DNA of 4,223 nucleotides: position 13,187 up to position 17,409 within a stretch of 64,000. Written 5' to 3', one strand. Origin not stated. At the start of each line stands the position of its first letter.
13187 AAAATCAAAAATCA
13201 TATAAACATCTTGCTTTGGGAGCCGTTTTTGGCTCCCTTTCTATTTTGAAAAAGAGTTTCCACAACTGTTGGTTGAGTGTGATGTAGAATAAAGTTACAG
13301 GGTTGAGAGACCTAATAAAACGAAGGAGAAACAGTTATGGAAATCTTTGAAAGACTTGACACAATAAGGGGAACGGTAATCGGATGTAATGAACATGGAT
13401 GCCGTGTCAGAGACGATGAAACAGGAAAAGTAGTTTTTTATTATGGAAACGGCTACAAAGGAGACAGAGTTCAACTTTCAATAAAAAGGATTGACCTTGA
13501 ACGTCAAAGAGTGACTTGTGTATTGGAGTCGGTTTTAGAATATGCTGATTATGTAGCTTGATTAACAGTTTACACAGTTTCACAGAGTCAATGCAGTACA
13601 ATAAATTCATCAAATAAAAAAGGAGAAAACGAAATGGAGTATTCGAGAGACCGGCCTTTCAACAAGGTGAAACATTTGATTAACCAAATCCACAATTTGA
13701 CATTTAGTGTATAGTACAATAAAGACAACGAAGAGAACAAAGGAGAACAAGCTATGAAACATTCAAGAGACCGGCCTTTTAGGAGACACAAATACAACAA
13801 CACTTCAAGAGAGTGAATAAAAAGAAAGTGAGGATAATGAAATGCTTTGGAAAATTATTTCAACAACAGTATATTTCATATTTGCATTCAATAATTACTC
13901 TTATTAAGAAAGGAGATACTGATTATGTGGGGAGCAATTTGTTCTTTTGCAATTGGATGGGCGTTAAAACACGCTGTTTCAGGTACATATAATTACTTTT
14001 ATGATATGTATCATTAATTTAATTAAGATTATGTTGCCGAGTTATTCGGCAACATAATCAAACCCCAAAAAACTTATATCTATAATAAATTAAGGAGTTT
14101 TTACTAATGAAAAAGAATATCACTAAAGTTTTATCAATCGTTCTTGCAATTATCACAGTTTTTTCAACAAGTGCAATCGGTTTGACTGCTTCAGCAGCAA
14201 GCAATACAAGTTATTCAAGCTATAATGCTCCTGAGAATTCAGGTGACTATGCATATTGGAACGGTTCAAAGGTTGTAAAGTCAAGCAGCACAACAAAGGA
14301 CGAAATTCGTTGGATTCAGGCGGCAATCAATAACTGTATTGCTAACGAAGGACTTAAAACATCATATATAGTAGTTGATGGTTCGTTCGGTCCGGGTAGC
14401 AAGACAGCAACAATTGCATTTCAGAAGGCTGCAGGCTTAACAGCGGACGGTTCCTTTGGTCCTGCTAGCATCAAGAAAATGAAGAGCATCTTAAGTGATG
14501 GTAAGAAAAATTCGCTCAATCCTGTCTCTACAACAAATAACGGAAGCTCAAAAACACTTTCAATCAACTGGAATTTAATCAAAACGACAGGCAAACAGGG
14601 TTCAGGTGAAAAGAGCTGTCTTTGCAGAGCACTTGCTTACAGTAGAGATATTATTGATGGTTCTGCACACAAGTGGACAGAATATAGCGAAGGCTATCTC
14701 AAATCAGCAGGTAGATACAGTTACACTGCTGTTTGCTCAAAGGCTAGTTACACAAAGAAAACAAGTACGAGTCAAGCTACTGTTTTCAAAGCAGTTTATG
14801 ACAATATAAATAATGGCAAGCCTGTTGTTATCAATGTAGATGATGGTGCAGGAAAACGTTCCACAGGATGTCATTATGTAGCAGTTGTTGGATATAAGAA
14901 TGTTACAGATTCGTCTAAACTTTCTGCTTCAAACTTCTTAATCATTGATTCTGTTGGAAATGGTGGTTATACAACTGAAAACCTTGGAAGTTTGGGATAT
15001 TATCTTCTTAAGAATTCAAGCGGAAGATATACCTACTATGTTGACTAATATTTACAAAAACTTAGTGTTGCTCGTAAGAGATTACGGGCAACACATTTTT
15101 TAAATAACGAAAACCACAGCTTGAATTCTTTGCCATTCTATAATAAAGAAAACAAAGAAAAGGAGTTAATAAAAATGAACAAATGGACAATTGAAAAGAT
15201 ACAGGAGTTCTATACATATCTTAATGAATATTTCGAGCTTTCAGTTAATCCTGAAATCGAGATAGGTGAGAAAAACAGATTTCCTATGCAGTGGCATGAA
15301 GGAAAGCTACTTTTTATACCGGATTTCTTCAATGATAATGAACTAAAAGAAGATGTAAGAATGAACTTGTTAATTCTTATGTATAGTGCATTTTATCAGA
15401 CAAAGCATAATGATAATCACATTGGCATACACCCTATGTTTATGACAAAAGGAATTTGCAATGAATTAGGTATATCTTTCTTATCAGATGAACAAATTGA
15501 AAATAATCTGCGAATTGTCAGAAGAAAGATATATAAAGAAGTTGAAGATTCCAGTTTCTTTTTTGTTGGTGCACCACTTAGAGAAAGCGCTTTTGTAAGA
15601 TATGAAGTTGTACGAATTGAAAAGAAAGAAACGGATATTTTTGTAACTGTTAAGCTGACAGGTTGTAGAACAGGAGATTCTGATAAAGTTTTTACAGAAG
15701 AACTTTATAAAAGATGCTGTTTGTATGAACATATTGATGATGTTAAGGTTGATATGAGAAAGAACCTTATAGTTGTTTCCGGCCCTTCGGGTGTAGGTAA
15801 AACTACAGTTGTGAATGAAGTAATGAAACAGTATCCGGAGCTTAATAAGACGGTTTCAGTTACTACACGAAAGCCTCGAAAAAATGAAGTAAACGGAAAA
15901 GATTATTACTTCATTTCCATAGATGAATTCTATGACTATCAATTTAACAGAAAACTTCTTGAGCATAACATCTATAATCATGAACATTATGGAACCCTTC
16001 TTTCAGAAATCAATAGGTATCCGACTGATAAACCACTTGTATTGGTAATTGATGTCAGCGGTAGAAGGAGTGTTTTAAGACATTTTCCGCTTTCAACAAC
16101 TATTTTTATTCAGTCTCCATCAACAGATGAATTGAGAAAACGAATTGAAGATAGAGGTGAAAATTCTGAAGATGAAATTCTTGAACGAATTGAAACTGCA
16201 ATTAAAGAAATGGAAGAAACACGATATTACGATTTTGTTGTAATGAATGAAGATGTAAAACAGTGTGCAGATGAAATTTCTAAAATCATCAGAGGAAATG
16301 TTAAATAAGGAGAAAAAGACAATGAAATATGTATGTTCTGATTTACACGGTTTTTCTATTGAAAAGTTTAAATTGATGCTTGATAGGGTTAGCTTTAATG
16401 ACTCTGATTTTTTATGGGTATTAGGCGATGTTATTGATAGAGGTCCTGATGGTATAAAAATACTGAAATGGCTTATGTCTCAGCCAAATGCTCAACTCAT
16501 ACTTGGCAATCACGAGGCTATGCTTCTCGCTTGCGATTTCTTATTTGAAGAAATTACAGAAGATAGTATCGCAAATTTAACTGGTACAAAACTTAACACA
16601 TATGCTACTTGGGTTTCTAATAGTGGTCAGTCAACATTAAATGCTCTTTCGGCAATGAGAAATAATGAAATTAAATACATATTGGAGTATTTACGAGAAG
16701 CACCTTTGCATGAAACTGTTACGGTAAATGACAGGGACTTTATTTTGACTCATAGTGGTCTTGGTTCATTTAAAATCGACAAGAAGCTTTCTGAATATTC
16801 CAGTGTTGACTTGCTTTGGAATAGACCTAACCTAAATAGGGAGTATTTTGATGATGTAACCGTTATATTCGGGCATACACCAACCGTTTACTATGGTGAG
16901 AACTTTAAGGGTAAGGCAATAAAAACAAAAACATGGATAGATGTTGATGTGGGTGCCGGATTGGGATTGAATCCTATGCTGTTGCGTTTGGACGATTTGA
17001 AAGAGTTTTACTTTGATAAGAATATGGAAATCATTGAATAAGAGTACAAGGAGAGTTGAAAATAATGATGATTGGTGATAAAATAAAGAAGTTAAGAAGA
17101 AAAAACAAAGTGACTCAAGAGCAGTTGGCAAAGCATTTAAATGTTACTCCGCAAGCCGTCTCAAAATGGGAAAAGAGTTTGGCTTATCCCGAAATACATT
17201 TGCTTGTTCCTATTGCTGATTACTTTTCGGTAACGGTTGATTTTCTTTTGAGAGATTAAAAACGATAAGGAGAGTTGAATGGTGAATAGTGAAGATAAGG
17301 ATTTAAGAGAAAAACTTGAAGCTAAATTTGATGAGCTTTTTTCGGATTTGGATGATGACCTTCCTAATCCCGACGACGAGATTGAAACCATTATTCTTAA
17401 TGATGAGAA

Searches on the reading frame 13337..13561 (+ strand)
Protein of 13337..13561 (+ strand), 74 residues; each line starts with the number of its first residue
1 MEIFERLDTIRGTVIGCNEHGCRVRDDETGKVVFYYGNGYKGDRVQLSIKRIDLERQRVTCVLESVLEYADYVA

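Call 79: search_protein_families(library=pfam, proteins=[window:13337-13561:+], max_evalue=0.5)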
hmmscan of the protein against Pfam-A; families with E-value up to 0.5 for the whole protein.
window:13337-13561:+ (74 aa): 2 families
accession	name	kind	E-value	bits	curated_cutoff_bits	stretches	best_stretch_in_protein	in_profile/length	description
PF00575.29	S1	-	0.069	14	22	0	40-59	50-69/74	S1 RNA binding domain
PF20663.3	COG4_N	-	0.24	11.9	27.3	1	42-68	32-58/107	Conserved oligomeric Golgi complex subunit 4, N-terminal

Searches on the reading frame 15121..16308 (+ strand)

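Call 79: search_protein_families(library=pfam, proteins=[window:15121-16308:+], max_evalue=0.5)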
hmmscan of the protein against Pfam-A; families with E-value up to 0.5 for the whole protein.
window:15121-16308:+ (395 aa): 41 families (the best 25 are shown)
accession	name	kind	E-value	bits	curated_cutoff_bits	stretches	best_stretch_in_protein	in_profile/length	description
PF00625.27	Guanylate_kin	-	4.9e-37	127.8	25.2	1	214-391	2-180/182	Guanylate kinase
PF13238.12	AAA_18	-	3e-07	31.4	29.4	1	217-354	1-127/128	AAA domain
PF13191.12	AAA_16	-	4.6e-06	27.7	32.6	1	213-241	23-51/167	AAA ATPase domain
PF13671.12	AAA_33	-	6.4e-06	27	27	1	216-364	1-136/143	AAA domain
PF13401.12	AAA_22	-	1e-05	26.3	27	1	213-251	4-33/130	AAA domain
PF03193.22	RsgA_GTPase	-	4.7e-05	23.7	30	1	203-246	95-138/174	RsgA GTPase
PF20720.3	nSTAND3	-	6.9e-05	23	27.2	1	213-273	16-77/155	Novel STAND NTPase 3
PF13173.12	AAA_14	-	0.00015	22.3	27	1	214-301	2-75/129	AAA domain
PF13245.12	AAA_19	-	0.00095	19.8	25.1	1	209-245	6-44/134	AAA domain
PF03266.21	NTPase_1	-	0.0011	19.2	23.9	1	217-249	2-35/168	NTPase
PF25199.1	nSTAND_NTPase5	-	0.0013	19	34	1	204-254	31-80/145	Novel STAND NTPase 5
PF01926.29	MMR_HSR1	-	0.0015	19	21.9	1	217-265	2-51/113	50S ribosome-binding GTPase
PF00910.28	RNA_helicase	-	0.0021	19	21.5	1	217-271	1-59/105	RNA helicase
PF03215.21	Rad17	-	0.0023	18.3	23.8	1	213-248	44-80/186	Rad17 P-loop domain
PF01712.25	dNK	-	0.0028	17.9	27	0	217-238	1-22/203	Deoxynucleoside kinase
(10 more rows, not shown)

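Call 83: search_protein_families(library=padloc, proteins=[window:15121-16308:+], max_evalue=0.01)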
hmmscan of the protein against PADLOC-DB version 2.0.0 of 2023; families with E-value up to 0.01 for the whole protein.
window:15121-16308:+ (395 aa): 12 families
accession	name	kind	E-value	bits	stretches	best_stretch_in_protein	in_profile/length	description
PDLC04140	mad8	-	1.4e-05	22.7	1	204-347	16-132/314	mads_8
PDLC02981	AriAB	-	6.3e-05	19.8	1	204-235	13-47/694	-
PDLC00305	PtuA1|PtuA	-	6.7e-05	20.4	1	204-246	13-55/392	AAA ATPase domain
PDLC04791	PDC-S01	-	0.00039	17.2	1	203-253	8-58/395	-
PDLC00290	PtuA1|PtuA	-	0.00048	17.6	1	205-258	14-67/414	AAA ATPase domain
PDLC02911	VakA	-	0.00061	18.4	1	215-375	3-143/163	-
PDLC03920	MkoA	-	0.00061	16.2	1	215-243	632-660/1112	-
PDLC02979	AriA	-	0.001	17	1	204-373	13-130/373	-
PDLC02913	ATPase_I-A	-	0.0012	16.1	1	202-258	62-121/508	-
PDLC03859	LmuB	-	0.0031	14.8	0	208-231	17-41/611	-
PDLC04164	AriA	-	0.004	14.7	0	209-268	21-80/253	-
PDLC04135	mad3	-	0.005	14.4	0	205-234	13-42/374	mads_3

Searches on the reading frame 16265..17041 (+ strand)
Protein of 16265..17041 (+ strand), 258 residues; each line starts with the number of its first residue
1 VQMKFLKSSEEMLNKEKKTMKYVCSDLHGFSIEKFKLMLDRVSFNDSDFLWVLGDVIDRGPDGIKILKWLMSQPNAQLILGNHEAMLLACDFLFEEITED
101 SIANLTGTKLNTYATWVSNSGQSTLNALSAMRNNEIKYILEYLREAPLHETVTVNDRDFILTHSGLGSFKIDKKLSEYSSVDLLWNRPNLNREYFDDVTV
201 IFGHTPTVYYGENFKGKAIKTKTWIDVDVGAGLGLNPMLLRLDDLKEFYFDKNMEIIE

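Call 83: search_protein_families(library=padloc, proteins=[window:16265-17041:+], max_evalue=0.01)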
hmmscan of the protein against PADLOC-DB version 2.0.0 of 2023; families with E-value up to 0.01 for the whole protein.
window:16265-17041:+ (258 aa): 1 family
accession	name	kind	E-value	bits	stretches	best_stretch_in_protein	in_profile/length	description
PDLC04908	PDC-S10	-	0.002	15.4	1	15-107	5-94/223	-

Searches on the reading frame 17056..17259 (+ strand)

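Call 83: search_protein_families(library=padloc, proteins=[window:17056-17259:+], max_evalue=0.01)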
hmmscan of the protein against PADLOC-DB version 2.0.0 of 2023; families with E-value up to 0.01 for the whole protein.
window:17056-17259:+ (67 aa): 20 families
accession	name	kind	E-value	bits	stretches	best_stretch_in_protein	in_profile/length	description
PDLC03945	RmrA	-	1.4e-11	42.2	1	4-65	1-62/394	-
PDLC02926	HTH_VI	-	3e-11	41.4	1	5-65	1-61/92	-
PDLC03954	RmrA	-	1.5e-10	38.5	1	6-66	11-71/380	-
PDLC03951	RmrA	-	4.3e-09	33.8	1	7-66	10-69/400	-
PDLC04142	capH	-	7.8e-09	34.5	1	1-66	2-67/103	capH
PDLC03952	RmrA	-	1.2e-08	32.2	1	4-66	21-83/395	-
PDLC03949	RmrA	-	6.9e-08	29.7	1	8-66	5-63/363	-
PDLC03944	RmrA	-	1e-07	29.4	1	5-64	6-65/384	-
PDLC03956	RmrA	-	1.6e-07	28.8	1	6-66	9-70/399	-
PDLC03947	RmrA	-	2.9e-07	27.6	1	4-65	10-71/383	-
PDLC04775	PDC-M69A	-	3.9e-07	28.6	1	5-66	7-68/113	-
PDLC03955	RmrA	-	8.3e-07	26.6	1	12-64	27-79/371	-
PDLC03948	RmrA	-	8.6e-06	22.9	1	7-66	10-69/397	-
PDLC03943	RmrA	-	4.9e-05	20.6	1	6-64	3-61/370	-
PDLC04760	PDC-M64C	-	0.00017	19.9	1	2-40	23-61/93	-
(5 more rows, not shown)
